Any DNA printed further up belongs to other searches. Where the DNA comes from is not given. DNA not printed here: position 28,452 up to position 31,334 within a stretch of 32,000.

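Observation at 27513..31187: AAA+ ATPase + large cytoplasmic S8 subtilase gene pair (IetAS-like anti-phage architecture)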

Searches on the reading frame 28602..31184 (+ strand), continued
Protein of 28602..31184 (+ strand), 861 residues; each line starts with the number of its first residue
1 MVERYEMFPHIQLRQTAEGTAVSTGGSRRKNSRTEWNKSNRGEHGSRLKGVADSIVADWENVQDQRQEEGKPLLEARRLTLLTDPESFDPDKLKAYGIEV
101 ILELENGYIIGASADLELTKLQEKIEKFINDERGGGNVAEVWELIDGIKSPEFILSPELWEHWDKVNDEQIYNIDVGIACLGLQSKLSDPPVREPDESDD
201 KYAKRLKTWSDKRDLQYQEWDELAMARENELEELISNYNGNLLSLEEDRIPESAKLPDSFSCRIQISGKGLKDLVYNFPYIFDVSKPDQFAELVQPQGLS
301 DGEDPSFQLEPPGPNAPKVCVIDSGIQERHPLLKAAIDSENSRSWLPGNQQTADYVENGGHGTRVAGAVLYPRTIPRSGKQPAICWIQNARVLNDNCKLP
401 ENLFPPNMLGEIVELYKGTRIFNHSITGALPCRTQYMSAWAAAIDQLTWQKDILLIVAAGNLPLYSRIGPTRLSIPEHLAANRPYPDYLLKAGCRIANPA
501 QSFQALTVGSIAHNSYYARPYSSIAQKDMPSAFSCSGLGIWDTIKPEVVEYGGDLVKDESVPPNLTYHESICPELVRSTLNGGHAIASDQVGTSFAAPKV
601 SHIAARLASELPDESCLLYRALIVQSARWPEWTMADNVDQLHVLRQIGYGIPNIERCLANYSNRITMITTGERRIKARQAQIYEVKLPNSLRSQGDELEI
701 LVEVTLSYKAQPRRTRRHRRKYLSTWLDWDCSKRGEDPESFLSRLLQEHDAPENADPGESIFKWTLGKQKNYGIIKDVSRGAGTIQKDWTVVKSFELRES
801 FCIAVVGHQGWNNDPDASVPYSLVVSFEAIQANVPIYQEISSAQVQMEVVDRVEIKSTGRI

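Call 33: find_encoding_contigs(protein=P0101, flank=10000, max_places=2)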
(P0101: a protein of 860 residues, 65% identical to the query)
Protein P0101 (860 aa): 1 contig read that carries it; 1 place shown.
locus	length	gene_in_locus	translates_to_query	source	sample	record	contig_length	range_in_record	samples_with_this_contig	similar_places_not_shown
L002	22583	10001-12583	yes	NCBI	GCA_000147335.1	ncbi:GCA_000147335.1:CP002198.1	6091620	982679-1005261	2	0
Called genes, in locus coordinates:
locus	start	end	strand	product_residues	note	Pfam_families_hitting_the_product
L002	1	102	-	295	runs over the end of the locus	PF00685:Sulfotransfer_1, PF13469:Sulfotransfer_3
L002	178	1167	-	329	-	PF01740:STAS (weak), PF02397:Bac_transf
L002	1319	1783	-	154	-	PF08660:Alg14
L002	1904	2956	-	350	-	PF00535:Glycos_transf_2, PF10111:Glyco_tranf_2_2, PF13641:Glyco_tranf_2_3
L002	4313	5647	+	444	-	PF00150:Cellulase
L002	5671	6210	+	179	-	-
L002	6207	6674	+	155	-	-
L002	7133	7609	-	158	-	PF01850:PIN (weak)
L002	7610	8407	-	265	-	-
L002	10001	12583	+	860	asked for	PF27160:Y4kK_N (weak), PF00082:Peptidase_S8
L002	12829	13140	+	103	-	-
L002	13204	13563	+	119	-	PF05973:Gp49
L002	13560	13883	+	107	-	PF13744:HTH_37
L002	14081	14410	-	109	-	PF04255:DUF433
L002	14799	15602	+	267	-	-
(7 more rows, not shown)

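Call 34: find_encoding_contigs(protein=P0017, flank=10000, max_places=2)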
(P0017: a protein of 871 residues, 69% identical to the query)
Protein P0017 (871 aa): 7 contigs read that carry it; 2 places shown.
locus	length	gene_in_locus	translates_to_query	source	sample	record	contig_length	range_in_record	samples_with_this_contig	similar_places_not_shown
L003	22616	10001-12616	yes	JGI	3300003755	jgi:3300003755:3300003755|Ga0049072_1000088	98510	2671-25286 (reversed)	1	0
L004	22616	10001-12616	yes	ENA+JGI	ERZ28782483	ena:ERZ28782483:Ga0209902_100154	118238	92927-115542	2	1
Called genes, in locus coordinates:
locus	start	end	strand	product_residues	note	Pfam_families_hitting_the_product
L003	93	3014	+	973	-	PF00931:NB-ARC, PF13401:AAA_22 (faint), PF13229:Beta_helix (faint)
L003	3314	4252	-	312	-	PF02754:CCG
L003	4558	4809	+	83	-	PF14573:PP-binding_2, PF00550:PP-binding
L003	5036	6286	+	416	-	PF00109:ketoacyl-synt, PF02801:Ketoacyl-synt_C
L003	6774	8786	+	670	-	PF00456:Transketolase_N, PF02779:Transket_pyr, PF22613:Transketolase_C_1, PF02780:Transketolase_C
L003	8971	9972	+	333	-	PF00004:AAA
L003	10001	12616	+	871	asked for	PF27160:Y4kK_N (weak), PF00082:Peptidase_S8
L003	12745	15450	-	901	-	PF03707:MHYT, PF01590:GAF, PF13185:GAF_2 (weak), PF00989:PAS, PF08448:PAS_4 (weak), PF08447:PAS_3, PF13426:PAS_9, PF00015:MCPsignal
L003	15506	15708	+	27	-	-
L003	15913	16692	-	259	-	PF00520:Ion_trans, PF07885:Ion_trans_2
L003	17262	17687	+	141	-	PF00383:dCMP_cyt_deam_1, PF14437:MafB19-deam, PF14439:Bd3614-deam (weak)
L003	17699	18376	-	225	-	PF00072:Response_reg, PF00196:GerE, PF04545:Sigma70_r4 (weak), PF08281:Sigma70_r4_2 (weak)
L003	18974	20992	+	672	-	PF13424:TPR_12, PF13432:TPR_16, PF23914:TPR_CcmH_CycH, PF00515:TPR_1, PF07719:TPR_2, PF13414:TPR_11, PF13432:TPR_16, PF13414:TPR_11, +56 more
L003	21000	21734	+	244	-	-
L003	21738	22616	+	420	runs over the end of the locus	-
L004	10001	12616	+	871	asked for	PF27160:Y4kK_N (weak), PF00082:Peptidase_S8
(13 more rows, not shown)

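Call 35: find_encoding_contigs(protein=P0028, flank=10000, max_places=2)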
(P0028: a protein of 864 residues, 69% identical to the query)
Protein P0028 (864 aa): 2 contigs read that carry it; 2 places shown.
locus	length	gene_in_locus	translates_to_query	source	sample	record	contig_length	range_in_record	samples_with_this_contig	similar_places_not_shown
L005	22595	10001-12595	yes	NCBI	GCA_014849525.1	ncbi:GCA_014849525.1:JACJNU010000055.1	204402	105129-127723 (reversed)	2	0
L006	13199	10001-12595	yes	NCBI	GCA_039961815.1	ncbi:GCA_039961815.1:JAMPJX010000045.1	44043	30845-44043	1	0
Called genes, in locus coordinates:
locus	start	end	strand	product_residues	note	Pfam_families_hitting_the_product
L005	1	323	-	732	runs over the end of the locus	PF27165:TnsB_N (weak), PF27135:HTH_TnsB, PF09299:Mu-transpos_C (faint)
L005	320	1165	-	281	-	PF08722:Tn7_TnsA-like_N, PF08721:Tn7_Tnp_TnsA_C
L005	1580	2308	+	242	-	PF01402:RHH_1 (faint)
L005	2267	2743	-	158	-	-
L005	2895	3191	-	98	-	-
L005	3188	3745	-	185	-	-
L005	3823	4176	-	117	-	-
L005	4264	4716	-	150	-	-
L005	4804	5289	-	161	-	PF24698:DUF7662, PF15731:MqsA_antitoxin (weak), PF13560:HTH_31 (weak), PF01381:HTH_3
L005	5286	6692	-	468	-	PF01420:Methylase_S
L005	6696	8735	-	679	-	PF02384:N6_Mtase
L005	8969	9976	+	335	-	PF00004:AAA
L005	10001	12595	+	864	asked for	PF00082:Peptidase_S8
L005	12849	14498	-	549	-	PF03109:ABC1, PF01636:APH (faint), PF27536:UbiB_helical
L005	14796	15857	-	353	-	PF00483:NTP_transferase, PF12804:NTP_transf_3 (weak), PF22640:ManC_GMP_beta-helix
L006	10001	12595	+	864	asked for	PF00082:Peptidase_S8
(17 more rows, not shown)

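Call 45: predict_structure(alignment_id=A1)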
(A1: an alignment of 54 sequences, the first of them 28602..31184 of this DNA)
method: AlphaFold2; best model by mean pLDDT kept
length: 861 residues; sequences in the alignment: 54
mean_pLDDT: 55.1   pTM: 0.47
mean pLDDT of the five models: 55.1, 51.4, 51.1, 49.4, 47.5
residues with pLDDT >= 90: 8; 70-90: 293; 50-70: 178; < 50: 382
segments of 3 or more residues with pLDDT < 50: 1-6, 23-30, 113-116, 132-135, 184-189, 246-257, 291-509, 532-554, 571-602, 712-723, 749-783, 810-813, 846-861
pLDDT, mean of each block of 10 residues (from residue 1): 50 85 43 74 75 80 81 77 72 65 64 51 63 55 80 77 85 78 50 82 77 60 78 85 53 45 82 86 72 31 28 28 27 33 32 29 26 29 27 30 32 33 25 26 29 27 36 38 32 25 32 63 65 42 35 56 55 41 28 32 59 74 76 69 57 75 87 80 81 65 77 36 56 74 66 31 30 31 60 67 74 60 87 76 56 36 34
secondary structure, 60 per line:
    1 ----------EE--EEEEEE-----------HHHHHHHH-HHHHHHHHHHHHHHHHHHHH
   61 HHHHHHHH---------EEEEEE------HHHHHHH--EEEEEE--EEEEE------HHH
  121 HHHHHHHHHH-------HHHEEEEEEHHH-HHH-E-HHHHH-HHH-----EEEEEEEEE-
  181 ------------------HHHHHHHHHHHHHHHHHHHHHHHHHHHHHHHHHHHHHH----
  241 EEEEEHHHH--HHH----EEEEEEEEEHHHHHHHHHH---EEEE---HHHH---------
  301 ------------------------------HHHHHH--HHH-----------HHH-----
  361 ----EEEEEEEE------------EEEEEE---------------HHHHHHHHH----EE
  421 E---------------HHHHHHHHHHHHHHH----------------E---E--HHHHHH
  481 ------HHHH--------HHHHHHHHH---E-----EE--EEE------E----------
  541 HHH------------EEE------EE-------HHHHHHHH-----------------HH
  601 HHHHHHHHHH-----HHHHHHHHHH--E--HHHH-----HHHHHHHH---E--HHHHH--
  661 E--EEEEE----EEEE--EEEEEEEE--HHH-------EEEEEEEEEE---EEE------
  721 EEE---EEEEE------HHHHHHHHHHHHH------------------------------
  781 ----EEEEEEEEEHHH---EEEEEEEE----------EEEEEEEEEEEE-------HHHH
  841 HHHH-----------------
elements in order (helices of 4 or more, strands of 3 or more residues): E15-20 H32-39 H41-68 E78-83 H90-96 E99-104 E107-111 H118-130 E141-146 H157-161 E171-179 H199-236 E241-245 H246-249 E259-267 H268-277 E281-284 H288-291 H331-336 E365-372 E385-390 H406-414 E419-421 H437-451 H475-480 H487-490 H499-507 E521-523 E556-558 H574-581 H599-610 H616-625 H631-634 H640-647 H654-658 E664-668 E673-676 E679-686 E699-708 E712-714 E721-723 E727-731 H738-750 E785-793 E800-807 E818-829 H837-844

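Call 51: fold_search(model_id=the predicted structure, library=pdb)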
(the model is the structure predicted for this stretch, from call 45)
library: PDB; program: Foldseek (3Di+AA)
matches with E <= 10: 855; with E <= 0.001: 1
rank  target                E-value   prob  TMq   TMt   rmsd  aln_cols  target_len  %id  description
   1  3afg_A                7.4e-06  1.00  0.18  0.27  20.1       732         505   12  Crystal structure of ProN-Tk-SP from Thermococcus kodakaraensis (released 2010-08-04)
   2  2id4_A                1.5e-03  0.97  0.11  0.18  13.1       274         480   12  The 1.9 A structure of Kex2 in complex with an Ac-R-E-R-K-chloromethyl ketone inhibitor. (released 2007-05-01)
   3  6u9d_X                2.4e-03  0.77  0.08  0.22  16.1       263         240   13  Saccharomyces cerevisiae acetohydroxyacid synthase (released 2020-07-15)
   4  1ot5_A                5.7e-03  0.75  0.10  0.17  13.5       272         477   13  The 2.4 Angstrom Crystal Structure of Kex2 in complex with a peptidyl-boronic acid inhibitor (released 2003-06-17)
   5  1r64_A                7.5e-03  0.84  0.11  0.18  13.1       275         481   13  The 2.2 A crystal structure of Kex2 protease in complex with Ac-Arg-Glu-Lys-boroArg peptidyl boronic acid inhibitor (released 2004-03-09)
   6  8trv_A                1.0e-02  0.54  0.08  0.18  13.3       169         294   11  Structure of the EphA2 LBDCRD bound to FabS1C_C1 (released 2024-07-17)
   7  2pc6_A                1.2e-02  0.72  0.09  0.30  14.9       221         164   10  Crystal structure of putative acetolactate synthase- small subunit from Nitrosomonas europaea (released 2007-04-10)
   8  3vta_A                1.6e-02  0.60  0.08  0.11  14.7       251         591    9  Crystal Structure of cucumisin, a subtilisin-like endoprotease from Cucumis melo L (released 2012-08-08)
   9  7pe2_AA               2.0e-02  0.82  0.10  0.35   7.8       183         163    9  Cryo-EM structure of BMV-derived VLP expressed in E. coli (eVLP) (released 2022-03-02)
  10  6u9d_S                2.0e-02  0.47  0.08  0.21  17.2       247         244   11  Saccharomyces cerevisiae acetohydroxyacid synthase (released 2020-07-15)
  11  3p1i_C                2.6e-02  0.33  0.08  0.25  10.8       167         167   10  Ligand binding domain of human ephrin type-B receptor 3 (released 2011-01-19)
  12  1za7_A                3.4e-02  0.66  0.10  0.34   9.5       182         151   10  The crystal structure of salt stable cowpea cholorotic mottle virus at 2.7 angstroms resolution. (released 2006-03-21)
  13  5jmo_B                3.4e-02  0.28  0.09  0.14  14.1       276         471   12  X-ray structure of furin in complex with the inhibitory antibody Nb14 (released 2016-12-07)
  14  2pc6_B                3.6e-02  0.51  0.08  0.28  11.7       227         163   10  Crystal structure of putative acetolactate synthase- small subunit from Nitrosomonas europaea (released 2007-04-10)
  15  1za7_B                4.0e-02  0.82  0.10  0.36   9.0       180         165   10  The crystal structure of salt stable cowpea cholorotic mottle virus at 2.7 angstroms resolution. (released 2006-03-21)
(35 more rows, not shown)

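Call 66: search_protein_representatives(protein=window:28602-31184:+)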
Query: 861 residues. Proteins with E-value up to 0.001 (for the whole library): 2610; up to 1e-10: 1468; up to 1e-30: 369. The best 150 are listed.
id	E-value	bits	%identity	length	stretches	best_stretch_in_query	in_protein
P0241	0.0e+00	1020.6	55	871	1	6-856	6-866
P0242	4.1e-236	802.3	47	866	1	30-854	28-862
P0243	9.4e-234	794.5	46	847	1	8-855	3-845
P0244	4.8e-227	772.3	48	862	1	8-842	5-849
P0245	7.3e-226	768.4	47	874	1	7-855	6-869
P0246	8.0e-215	731.9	44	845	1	7-848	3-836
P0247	4.2e-214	729.5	44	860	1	7-853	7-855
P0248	3.2e-213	726.6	44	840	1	6-840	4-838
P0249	1.3e-211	721.3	75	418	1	437-855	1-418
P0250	4.5e-210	716.2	44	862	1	6-850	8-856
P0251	4.2e-208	709.7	44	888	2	189-853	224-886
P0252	6.3e-208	709.1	45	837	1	8-841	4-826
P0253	5.6e-205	699.3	44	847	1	7-856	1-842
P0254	4.3e-204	696.4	44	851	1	8-843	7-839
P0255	4.0e-203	693.2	44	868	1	7-853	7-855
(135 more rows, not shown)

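Call 67: search_dna_similar(query=window:28602-31184:+, collection=plasmids, mode=protein, max_rows=30, rows=spread)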
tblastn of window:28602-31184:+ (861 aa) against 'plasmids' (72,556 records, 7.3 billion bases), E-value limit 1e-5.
Records with a match: 493; places in all: 497; records where one place covers at least 80% of the query: 12.
Best place of each record, by identity: <60% 493.
By first word of the organism name: Klebsiella 203; Agrobacterium 54; Rhizobium 49; Bradyrhizobium 23; Enterobacter 14; Clostridium 13; Leptolyngbya 7; Rhodococcus 7; Enterococcus 7; Pseudomonas 5; and 63 more.
By predicted mobility (MOB-suite, as given by PLSDB): conjugative 325; non-mobilizable 126; mobilizable 42.
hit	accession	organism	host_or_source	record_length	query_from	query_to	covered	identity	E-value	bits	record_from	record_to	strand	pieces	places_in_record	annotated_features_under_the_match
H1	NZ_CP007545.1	Synechocystis sp. PCC 6714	-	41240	1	843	98%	55.9%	0e+0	971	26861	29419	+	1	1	S8 family peptidase | ATP-binding protein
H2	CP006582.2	Mesorhizobium huakuii 7653R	Rice field soil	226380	257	840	68%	26.7%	6e-26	123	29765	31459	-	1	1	S8 family serine peptidase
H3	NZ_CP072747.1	Agrobacterium tumefaciens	cell culture,noduls from roots of ...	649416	304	858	64%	26.0%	6e-29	132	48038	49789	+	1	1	S8 family peptidase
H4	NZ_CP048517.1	Agrobacterium tumefaciens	walnut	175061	287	857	66%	24.8%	7e-25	119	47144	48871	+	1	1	S8 family peptidase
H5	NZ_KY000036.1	Agrobacterium fabrum str. C58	-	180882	287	842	65%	25.3%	5e-24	117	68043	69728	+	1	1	S8 family peptidase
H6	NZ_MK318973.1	Rhizobium rhizogenes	-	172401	312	843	62%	26.3%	3e-27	127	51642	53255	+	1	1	S8 family peptidase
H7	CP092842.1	Bradyrhizobium sp. 62B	Arachis hypogaea L.,cell ...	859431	303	842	63%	25.4%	4e-20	104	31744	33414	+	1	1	S8 family peptidase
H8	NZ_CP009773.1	Klebsiella pneumoniae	-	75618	307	855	64%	24.9%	1e-22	112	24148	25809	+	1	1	S8 family peptidase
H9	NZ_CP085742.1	Klebsiella pneumoniae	Homo sapiens,urine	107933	307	855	64%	24.9%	1e-22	112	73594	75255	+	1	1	S8 family peptidase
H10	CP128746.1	Klebsiella pneumoniae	Homo sapiens,urine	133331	307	855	64%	24.9%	1e-22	112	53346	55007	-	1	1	S8 family peptidase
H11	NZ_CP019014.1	Escherichia coli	Homo sapiens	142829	307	855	64%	24.9%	1e-22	112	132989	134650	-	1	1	S8 family peptidase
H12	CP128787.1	Klebsiella pneumoniae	Homo sapiens,lung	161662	307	855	64%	24.9%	1e-22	112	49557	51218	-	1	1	S8 family peptidase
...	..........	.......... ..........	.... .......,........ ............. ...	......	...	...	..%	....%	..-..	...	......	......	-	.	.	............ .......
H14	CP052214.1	Klebsiella pneumoniae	Homo sapiens,blood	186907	307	855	64%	24.9%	1e-22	112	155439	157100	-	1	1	S8 family peptidase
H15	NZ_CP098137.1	Klebsiella pneumoniae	Canis lupus familiaris,Rectal swab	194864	307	855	64%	24.9%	1e-22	112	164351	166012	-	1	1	S8 family peptidase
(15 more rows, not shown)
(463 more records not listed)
